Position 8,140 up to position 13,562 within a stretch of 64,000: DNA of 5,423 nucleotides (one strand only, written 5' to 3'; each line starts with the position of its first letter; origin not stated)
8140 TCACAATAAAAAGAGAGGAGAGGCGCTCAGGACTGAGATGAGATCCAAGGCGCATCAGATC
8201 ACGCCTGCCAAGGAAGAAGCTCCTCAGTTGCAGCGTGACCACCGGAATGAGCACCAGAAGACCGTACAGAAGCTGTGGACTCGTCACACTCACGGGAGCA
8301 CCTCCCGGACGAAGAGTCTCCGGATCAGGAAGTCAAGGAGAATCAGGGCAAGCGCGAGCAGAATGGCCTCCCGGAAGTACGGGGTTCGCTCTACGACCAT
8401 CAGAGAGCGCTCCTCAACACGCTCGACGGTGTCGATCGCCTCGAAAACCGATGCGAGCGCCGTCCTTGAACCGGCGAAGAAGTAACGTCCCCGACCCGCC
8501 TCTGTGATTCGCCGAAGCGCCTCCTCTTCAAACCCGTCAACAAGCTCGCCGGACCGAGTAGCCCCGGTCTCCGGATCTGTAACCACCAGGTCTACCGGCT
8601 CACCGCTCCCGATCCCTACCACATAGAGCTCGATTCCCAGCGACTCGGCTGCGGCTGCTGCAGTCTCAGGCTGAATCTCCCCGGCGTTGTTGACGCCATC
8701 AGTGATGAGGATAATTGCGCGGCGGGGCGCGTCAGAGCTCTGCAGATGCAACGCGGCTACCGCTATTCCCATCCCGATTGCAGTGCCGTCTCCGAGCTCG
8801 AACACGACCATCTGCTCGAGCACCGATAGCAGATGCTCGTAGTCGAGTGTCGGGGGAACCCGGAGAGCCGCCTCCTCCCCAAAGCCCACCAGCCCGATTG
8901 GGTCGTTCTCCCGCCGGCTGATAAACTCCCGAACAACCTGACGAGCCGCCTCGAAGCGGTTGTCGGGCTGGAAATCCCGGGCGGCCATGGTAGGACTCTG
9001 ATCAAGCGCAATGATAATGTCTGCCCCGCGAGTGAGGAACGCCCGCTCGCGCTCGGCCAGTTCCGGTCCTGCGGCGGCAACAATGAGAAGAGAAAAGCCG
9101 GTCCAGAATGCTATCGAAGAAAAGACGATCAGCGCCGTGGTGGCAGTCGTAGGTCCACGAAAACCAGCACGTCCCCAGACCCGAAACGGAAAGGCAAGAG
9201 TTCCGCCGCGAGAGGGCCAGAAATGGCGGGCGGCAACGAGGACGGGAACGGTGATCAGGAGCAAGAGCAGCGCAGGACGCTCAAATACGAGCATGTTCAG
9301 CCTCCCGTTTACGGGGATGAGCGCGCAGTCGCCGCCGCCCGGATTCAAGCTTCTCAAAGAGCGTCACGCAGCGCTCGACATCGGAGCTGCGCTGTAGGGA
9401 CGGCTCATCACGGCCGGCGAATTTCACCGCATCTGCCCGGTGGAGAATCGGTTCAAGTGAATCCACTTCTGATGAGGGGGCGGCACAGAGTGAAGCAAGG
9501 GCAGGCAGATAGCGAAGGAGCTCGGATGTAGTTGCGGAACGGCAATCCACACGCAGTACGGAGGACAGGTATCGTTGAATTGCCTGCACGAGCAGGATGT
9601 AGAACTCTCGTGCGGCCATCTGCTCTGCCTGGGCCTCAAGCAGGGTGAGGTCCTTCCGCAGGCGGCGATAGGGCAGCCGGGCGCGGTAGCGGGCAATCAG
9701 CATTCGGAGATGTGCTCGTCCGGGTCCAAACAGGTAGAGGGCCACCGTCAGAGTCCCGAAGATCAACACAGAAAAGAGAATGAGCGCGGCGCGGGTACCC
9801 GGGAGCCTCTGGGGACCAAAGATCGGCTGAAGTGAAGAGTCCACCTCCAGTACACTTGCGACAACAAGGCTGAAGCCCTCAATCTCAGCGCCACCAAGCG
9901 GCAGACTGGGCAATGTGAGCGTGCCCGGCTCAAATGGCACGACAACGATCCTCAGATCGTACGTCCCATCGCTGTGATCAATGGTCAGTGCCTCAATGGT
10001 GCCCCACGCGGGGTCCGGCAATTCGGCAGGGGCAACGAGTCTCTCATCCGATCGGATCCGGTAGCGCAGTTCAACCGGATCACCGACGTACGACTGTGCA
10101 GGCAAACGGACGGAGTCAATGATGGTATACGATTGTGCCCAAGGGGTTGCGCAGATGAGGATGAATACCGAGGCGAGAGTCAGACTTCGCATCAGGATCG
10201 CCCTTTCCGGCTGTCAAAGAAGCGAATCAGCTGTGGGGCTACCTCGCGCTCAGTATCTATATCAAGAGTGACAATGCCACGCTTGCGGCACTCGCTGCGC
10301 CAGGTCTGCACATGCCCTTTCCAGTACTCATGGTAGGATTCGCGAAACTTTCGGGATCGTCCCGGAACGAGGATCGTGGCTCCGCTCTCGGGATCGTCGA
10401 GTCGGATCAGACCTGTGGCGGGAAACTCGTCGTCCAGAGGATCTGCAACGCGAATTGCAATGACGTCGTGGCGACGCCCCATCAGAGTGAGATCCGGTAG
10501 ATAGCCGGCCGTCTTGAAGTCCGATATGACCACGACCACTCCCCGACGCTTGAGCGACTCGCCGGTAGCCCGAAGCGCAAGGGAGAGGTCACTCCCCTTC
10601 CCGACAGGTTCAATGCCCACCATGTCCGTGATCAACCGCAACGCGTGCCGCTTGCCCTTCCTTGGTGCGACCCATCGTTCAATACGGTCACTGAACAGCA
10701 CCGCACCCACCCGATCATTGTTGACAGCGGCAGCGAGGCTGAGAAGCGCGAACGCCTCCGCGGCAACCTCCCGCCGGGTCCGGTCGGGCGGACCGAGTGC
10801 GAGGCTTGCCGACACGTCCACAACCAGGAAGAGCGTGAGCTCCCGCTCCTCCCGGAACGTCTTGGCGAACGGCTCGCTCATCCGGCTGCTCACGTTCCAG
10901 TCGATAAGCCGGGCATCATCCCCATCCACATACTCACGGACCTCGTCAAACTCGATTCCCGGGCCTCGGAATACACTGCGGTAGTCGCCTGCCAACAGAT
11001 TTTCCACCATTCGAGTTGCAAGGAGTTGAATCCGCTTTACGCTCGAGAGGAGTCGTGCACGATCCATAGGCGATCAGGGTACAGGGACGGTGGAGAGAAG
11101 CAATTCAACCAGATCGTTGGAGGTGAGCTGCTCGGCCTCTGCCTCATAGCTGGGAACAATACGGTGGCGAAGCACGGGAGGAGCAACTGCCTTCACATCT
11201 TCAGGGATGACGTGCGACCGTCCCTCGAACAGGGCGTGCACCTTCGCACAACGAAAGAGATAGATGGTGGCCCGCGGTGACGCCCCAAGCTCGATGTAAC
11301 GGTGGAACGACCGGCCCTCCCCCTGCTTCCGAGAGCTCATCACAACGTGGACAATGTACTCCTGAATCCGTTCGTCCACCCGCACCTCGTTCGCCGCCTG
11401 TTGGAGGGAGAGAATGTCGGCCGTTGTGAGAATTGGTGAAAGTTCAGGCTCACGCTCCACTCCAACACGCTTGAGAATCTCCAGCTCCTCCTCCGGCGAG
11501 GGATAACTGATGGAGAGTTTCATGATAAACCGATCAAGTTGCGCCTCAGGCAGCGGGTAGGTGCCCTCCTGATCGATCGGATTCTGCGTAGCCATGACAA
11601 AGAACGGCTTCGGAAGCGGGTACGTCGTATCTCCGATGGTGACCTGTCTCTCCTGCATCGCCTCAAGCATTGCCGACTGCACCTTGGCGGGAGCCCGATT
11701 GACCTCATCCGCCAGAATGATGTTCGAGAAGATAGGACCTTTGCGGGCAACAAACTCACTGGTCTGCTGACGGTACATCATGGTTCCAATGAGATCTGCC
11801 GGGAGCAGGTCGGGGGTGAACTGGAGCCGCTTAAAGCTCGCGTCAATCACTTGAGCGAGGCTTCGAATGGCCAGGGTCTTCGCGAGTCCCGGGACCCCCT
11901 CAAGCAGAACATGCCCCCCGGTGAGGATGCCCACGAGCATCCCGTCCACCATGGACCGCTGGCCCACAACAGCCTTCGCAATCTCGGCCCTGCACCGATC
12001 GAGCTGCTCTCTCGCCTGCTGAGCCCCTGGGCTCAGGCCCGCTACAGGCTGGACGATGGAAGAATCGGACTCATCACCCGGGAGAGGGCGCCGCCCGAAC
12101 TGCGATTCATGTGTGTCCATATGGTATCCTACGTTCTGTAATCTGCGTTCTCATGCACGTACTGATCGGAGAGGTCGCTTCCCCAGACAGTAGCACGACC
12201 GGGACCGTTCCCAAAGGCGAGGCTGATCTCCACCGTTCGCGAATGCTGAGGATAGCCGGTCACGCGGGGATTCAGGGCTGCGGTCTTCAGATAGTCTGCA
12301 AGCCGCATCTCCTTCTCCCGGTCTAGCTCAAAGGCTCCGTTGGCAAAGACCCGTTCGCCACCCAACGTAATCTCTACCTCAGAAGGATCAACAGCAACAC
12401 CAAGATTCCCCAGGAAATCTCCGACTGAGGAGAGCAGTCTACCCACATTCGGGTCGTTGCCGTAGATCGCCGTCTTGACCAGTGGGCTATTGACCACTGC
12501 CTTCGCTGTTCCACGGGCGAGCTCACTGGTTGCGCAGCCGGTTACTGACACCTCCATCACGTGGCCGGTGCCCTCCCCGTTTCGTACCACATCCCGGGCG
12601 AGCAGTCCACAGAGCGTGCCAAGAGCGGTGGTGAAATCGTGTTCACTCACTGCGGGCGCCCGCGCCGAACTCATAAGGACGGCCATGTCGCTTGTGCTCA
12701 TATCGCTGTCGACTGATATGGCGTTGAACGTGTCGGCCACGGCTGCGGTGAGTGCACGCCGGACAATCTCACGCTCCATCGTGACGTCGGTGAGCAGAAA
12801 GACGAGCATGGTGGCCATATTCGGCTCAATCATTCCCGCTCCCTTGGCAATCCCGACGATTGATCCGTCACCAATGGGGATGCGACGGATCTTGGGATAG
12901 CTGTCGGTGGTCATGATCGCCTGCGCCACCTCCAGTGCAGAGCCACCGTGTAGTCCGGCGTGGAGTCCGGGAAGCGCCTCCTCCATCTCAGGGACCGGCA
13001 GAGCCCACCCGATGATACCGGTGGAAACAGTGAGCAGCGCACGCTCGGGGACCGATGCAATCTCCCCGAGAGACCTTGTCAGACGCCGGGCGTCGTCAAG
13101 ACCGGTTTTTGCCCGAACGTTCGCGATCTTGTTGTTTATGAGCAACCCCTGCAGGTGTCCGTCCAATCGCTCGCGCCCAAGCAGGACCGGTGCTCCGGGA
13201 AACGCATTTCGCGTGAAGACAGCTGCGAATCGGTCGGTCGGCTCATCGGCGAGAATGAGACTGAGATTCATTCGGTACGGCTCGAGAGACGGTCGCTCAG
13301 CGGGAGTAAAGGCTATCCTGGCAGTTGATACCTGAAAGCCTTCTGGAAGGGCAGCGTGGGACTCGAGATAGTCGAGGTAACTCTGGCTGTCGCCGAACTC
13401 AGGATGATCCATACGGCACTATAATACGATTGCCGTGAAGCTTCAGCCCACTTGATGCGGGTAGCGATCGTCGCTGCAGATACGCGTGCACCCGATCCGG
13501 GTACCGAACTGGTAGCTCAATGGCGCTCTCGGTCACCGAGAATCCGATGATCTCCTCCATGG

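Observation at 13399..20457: Candidate KduI/KduD-independent route from unsaturated uronates to KDG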

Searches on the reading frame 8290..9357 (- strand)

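Call 5: search_protein_families(library=pfam, proteins=[window:8290-9357:-])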
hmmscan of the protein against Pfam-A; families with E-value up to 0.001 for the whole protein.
window:8290-9357:- (355 aa): 3 families
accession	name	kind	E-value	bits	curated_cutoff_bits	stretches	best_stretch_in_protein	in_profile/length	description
PF13519.12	VWA_2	-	1.9e-18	67.5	27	1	114-221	1-106/107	von Willebrand factor type A domain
PF00092.34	VWA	-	3.1e-17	63.8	23.8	1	113-296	1-163/174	von Willebrand factor type A domain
PF01882.25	DUF58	-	5.8e-05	22.8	23.4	1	111-229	35-151/216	Protein of unknown function DUF58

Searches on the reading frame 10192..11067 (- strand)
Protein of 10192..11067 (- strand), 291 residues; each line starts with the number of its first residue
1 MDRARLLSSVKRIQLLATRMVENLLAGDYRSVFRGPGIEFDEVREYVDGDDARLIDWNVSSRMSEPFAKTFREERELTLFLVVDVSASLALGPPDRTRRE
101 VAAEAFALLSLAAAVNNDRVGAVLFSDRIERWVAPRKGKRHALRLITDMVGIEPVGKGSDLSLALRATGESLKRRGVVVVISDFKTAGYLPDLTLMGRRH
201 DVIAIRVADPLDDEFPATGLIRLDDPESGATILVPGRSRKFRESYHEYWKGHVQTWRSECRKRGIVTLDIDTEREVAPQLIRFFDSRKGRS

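Call 3: search_protein_families(library=pfam, proteins=[window:10192-11067:-])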
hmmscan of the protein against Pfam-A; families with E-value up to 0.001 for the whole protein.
window:10192-11067:- (291 aa): 3 families
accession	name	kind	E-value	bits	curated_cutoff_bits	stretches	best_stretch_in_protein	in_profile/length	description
PF01882.25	DUF58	-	4.6e-64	216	23.4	1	42-252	1-213/216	Protein of unknown function DUF58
PF13519.12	VWA_2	-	3.1e-12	47.5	27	1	80-184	2-106/107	von Willebrand factor type A domain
PF05762.20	VWA_CoxE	-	1.5e-05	25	26.4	1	69-194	49-169/222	VWA domain containing CoxE-like protein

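Call 4: search_protein_families(library=ncbifam, proteins=[window:10192-11067:-])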
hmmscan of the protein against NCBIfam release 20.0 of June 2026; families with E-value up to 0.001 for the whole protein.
window:10192-11067:- (291 aa): 0 families

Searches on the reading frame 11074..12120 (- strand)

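Call 3: search_protein_families(library=pfam, proteins=[window:11074-12120:-])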
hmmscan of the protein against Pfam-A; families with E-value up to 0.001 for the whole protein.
window:11074-12120:- (348 aa): 6 families
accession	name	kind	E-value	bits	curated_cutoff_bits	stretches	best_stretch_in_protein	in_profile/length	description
PF07726.17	AAA_3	-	5.9e-66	220.7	27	1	70-200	1-131/131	ATPase family associated with various cellular activities (AAA)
PF17863.7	AAA_lid_2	-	9.4e-25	86.6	22.7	1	273-339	6-72/74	AAA lid domain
PF07728.20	AAA_5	-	2.5e-14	53.9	22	1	70-198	1-139/139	AAA domain (dynein-related subfamily)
PF20030.5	bpMoxR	-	3.7e-14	52.7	27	1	39-224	2-185/205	MoxR domain in the MoxR-vWA-beta-propeller ternary systems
PF00004.35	AAA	-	4.2e-05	24.4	21.2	1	71-181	1-111/131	ATPase family associated with various cellular activities (AAA)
PF00493.29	MCM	-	8.8e-05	22.2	23.3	1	67-182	56-174/224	MCM P-loop domain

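Call 4: search_protein_families(library=ncbifam, proteins=[window:11074-12120:-])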
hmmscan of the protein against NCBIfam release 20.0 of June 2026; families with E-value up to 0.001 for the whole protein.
window:11074-12120:- (348 aa): 5 families
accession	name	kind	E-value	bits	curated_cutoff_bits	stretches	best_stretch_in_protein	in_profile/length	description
TIGR02031.1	BchD-ChlD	equivalog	1.3e-12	47.2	499.55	1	122-331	79-281/608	magnesium chelatase ATPase subunit D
TIGR02442.1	Cob-chelat-sub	hypoth_equivalog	2.3e-12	46.2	779.45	1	133-323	129-312/641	putative cobaltochelatase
NF047784.1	MadB_ATPase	equivalog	1.1e-07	31.3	475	1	134-243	141-240/298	MadB family AAA-type ATPase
TIGR02030.1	BchI-ChlI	equivalog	3e-06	26.7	466.95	0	282-321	275-314/337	magnesium chelatase ATPase subunit I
NF010054.0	PRK13531.1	equivalog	0.00023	20.3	681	1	38-213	9-186/498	ATPase RavA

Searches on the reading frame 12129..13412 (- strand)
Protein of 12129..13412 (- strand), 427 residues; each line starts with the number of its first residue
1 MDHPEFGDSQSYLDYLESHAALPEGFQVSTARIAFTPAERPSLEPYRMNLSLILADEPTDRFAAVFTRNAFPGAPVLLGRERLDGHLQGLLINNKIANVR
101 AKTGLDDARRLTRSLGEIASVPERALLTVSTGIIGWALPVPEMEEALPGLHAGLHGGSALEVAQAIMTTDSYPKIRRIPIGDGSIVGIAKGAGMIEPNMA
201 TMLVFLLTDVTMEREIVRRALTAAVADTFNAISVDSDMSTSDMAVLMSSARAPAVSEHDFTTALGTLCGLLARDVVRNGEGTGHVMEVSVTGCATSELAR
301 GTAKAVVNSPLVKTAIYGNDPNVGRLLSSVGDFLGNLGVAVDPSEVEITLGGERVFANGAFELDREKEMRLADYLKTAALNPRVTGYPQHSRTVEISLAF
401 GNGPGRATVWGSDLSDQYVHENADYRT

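Call 3: search_protein_families(library=pfam, proteins=[window:12129-13412:-])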
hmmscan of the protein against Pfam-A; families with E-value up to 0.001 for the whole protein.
window:12129-13412:- (427 aa): 1 family
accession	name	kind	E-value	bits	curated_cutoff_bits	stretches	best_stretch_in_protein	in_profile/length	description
PF01960.23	ArgJ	-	3.6e-103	345.6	32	1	47-427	13-377/377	ArgJ family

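Call 4: search_protein_families(library=ncbifam, proteins=[window:12129-13412:-])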
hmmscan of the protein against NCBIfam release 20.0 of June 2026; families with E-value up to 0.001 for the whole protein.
window:12129-13412:- (427 aa): 2 families
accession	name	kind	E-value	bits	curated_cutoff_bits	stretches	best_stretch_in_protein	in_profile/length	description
NF003802.0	PRK05388.1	equivalog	2.2e-102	342.6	351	1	23-427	10-400/400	bifunctional glutamate N-acetyltransferase/amino-acid acetyltransferase ArgJ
TIGR00120.1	ArgJ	equivalog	1.8e-82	277.3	298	1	47-427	24-405/405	bifunctional ornithine acetyltransferase/N-acetylglutamate synthase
